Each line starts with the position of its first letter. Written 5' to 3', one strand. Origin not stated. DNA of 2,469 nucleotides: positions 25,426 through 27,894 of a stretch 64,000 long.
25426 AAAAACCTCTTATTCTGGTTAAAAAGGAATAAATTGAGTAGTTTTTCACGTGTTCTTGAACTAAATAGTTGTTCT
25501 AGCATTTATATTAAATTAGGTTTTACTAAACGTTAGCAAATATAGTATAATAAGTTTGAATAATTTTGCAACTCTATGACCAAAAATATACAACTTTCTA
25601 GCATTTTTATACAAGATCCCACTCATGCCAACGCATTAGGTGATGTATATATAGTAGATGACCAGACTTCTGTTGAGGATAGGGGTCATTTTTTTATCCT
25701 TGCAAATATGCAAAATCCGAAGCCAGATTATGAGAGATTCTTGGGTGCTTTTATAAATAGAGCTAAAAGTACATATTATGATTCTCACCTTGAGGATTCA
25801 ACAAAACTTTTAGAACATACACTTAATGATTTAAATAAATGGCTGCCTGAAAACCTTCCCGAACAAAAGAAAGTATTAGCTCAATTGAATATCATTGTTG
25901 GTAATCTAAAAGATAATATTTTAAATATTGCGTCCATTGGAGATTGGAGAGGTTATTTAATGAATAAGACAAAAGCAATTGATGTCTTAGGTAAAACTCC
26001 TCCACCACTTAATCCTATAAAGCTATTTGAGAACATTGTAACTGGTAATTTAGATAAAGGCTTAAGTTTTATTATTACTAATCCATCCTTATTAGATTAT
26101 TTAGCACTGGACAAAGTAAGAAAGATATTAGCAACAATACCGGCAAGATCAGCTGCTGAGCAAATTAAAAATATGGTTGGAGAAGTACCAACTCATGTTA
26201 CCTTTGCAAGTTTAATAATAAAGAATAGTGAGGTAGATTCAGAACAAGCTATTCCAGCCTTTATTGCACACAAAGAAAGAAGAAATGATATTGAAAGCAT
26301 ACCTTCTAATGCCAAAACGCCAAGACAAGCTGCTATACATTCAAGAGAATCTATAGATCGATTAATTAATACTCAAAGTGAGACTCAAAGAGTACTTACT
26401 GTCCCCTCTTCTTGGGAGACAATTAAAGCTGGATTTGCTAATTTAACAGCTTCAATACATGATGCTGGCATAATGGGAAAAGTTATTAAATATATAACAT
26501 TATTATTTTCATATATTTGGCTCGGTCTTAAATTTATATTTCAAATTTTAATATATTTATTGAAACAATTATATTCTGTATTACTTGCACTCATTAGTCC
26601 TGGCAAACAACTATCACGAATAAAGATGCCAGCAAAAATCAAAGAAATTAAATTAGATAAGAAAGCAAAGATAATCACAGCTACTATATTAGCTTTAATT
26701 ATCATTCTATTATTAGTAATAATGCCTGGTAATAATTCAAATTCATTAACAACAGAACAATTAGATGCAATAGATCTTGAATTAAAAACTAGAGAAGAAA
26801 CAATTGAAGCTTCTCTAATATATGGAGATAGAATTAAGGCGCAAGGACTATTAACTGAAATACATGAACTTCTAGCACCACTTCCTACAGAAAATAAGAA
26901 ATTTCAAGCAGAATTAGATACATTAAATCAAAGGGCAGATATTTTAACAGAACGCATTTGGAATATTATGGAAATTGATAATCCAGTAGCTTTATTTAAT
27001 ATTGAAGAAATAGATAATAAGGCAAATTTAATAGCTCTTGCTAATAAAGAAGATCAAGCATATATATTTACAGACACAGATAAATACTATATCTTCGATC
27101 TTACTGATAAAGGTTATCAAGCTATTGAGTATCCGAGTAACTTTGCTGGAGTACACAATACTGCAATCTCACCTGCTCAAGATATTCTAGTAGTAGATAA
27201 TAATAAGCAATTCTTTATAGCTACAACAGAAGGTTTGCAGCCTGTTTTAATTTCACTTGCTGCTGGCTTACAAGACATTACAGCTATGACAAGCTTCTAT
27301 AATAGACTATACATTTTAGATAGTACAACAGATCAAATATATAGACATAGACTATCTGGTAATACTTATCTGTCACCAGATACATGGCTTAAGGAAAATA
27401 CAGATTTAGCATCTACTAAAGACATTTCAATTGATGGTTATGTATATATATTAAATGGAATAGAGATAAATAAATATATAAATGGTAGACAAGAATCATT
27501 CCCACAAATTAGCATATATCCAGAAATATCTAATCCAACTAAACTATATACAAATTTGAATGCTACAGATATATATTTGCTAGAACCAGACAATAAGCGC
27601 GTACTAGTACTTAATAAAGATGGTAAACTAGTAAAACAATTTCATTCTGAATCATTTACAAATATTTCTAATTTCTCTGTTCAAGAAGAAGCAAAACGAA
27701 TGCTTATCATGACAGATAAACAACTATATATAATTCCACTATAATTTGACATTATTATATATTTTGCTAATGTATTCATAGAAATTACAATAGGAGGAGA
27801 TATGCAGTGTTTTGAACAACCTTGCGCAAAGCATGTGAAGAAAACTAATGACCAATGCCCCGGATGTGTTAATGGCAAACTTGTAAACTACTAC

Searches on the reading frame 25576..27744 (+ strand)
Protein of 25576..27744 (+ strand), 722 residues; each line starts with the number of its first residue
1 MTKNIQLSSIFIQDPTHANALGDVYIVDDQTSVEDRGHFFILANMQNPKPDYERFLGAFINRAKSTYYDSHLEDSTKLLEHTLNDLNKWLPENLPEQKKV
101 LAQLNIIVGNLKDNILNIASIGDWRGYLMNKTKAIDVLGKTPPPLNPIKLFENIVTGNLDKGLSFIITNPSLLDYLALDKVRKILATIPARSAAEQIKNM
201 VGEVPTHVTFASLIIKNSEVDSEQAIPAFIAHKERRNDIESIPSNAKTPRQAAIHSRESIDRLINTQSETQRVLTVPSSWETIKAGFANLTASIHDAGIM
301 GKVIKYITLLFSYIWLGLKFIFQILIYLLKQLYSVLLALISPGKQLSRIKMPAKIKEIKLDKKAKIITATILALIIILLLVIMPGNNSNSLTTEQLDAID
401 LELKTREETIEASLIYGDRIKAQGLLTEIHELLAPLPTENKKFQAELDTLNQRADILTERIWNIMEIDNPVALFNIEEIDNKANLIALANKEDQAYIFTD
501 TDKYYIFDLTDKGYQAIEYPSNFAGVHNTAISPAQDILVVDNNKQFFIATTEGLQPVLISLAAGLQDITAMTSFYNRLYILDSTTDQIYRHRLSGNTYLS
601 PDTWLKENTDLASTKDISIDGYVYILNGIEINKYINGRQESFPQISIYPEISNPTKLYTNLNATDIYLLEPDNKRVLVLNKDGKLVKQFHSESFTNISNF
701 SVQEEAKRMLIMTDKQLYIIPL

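Call 74: find_encoding_contigs(protein=window:25576-27744:+, flank=10000, max_places=1)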
Protein window:25576-27744:+ (722 aa): 9 contigs read that carry it; 1 place shown.
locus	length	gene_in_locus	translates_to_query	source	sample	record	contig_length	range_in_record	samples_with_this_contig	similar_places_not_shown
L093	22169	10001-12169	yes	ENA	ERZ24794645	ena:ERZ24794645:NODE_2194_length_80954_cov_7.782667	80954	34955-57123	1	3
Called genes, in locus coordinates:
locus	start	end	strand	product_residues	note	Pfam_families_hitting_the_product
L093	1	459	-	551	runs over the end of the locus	PF25984:BSH_YknX (weak), PF25954:Beta-barrel_RND_2, PF26002:Beta-barrel_AprE (weak)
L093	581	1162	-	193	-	-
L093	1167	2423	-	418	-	PF19425:Csd3_N2, PF01551:Peptidase_M23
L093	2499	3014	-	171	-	PF10648:Gmad2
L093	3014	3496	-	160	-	PF07963:N_methyl (weak)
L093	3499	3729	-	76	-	-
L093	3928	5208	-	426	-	PF08245:Mur_ligase_M, PF02875:Mur_ligase_C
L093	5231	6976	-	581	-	PF03717:PBP_dimer, PF00905:Transpeptidase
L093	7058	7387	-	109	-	-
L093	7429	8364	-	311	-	PF01795:Methyltransf_5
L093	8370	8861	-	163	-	PF02381:MraZ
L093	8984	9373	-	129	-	PF00814:TsaD (weak)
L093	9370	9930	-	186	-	-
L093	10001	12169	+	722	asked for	-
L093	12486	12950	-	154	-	PF16320:Ribosomal_L12_N, PF00542:Ribosomal_L12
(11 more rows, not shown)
